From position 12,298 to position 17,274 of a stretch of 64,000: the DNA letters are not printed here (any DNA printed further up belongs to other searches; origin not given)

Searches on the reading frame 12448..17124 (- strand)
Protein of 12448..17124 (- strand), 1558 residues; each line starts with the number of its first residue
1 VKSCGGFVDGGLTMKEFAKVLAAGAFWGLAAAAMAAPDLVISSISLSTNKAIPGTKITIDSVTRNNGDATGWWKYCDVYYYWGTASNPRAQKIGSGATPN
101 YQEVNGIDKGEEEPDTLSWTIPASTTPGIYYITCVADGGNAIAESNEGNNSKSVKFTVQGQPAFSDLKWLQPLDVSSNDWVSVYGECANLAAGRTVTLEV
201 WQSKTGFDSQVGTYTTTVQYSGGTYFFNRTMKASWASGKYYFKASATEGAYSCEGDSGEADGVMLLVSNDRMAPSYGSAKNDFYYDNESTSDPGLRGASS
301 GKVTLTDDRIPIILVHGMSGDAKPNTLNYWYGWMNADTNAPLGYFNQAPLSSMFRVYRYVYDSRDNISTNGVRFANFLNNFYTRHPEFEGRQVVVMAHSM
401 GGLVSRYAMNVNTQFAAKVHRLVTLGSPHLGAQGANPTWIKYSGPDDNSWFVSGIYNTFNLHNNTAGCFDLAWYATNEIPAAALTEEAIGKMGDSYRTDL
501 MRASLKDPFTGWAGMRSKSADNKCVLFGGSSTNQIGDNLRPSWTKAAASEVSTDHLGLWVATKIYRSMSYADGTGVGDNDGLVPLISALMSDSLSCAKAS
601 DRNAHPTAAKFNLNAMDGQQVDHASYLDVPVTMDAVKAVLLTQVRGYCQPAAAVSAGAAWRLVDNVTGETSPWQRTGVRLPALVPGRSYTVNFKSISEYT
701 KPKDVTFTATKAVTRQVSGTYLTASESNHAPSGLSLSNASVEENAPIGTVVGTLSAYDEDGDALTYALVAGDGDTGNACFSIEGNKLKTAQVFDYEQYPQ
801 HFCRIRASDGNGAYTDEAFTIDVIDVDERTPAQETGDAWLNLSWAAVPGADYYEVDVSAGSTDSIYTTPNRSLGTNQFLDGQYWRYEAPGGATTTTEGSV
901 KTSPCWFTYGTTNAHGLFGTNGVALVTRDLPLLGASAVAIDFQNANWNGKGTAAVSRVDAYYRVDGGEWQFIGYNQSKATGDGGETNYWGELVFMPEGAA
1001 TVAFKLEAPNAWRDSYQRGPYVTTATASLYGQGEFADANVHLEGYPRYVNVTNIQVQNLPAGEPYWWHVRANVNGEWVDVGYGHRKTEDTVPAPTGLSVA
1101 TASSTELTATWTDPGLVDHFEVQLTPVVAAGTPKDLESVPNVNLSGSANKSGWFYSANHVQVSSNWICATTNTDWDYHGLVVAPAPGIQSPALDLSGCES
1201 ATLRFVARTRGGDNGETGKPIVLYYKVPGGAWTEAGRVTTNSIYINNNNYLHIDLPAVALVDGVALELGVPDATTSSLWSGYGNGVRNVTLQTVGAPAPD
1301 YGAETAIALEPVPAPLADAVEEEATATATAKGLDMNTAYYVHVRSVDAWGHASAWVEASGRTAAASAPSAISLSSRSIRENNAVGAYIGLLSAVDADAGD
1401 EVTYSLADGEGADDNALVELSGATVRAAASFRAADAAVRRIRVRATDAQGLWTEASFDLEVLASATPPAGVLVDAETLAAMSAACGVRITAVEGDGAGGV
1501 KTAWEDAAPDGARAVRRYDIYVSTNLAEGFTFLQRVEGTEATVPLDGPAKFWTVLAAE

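Call 9: search_protein_families(library=pfam, proteins=[window:12448-17124:-], max_evalue=0.0001)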
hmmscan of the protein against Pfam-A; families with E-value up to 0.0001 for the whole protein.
window:12448-17124:- (1558 aa): 8 families
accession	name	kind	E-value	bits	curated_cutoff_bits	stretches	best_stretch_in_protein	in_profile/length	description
PF07705.17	CARDB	-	4.3e-13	49.8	22.7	1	36-153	1-100/101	CARDB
PF00028.23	Cadherin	-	4.7e-11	43.4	28.8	1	738-815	2-81/93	Cadherin domain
PF07819.20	PGAP1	-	1.6e-09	38.3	24.3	1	385-433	85-133/233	PGAP1-like alpha/beta domain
PF00041.27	fn3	-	9.1e-09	35.9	25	0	1093-1130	2-39/84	Fibronectin type III domain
PF05057.20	DUF676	-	1.4e-08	35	20.3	1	312-442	8-137/217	Putative serine esterase (DUF676)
PF02450.21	LCAT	-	5.7e-06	26.2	21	1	376-434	107-167/392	Lecithin:cholesterol acyltransferase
PF24489.1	Ig_J_second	-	2.2e-05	24.8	27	0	1328-1364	60-95/105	Tip attachment protein J second Ig-like domain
PF02089.21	Palm_thioest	-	3.2e-05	24.2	26.8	1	311-438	1-119/254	Palmitoyl protein thioesterase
